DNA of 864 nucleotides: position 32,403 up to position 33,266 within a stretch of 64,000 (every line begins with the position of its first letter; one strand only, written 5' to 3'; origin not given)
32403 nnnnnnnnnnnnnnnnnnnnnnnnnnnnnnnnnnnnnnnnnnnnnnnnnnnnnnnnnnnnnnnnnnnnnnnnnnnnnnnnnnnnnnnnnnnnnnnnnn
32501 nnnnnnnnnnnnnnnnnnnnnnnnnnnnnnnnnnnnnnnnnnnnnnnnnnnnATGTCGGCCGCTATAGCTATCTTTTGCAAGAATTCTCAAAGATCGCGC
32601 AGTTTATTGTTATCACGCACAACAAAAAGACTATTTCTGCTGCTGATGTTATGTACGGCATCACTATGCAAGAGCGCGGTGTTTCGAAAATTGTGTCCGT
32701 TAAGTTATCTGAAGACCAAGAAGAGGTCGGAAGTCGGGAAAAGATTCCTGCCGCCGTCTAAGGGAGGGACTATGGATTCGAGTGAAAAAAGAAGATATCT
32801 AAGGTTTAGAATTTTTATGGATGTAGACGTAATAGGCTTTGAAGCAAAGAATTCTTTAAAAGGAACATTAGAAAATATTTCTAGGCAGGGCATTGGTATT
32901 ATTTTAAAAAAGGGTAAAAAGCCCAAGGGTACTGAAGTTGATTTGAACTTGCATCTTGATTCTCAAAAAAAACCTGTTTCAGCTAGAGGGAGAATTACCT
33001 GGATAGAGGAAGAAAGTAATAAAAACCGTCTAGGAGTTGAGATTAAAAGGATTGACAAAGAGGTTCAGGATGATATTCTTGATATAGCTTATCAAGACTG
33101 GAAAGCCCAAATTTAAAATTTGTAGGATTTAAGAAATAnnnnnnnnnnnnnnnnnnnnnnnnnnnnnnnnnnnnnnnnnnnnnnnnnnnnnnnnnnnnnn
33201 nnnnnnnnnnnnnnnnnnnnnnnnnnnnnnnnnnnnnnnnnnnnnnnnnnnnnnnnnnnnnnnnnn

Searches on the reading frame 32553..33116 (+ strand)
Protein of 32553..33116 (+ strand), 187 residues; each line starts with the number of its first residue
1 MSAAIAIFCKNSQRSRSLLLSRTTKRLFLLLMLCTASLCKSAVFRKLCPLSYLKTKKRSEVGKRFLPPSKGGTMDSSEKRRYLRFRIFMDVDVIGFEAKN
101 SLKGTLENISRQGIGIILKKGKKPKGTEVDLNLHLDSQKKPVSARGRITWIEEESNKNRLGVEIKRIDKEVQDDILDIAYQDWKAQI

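Call 67: search_protein_families(library=pfam, proteins=[window:32553-33116:+], max_evalue=0.001)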
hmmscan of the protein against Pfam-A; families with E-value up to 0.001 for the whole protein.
window:32553-33116:+ (187 aa): 1 family
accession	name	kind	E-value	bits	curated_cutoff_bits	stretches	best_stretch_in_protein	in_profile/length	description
PF07238.19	PilZ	-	3.8e-15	56.5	22.5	1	78-180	1-101/102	PilZ domain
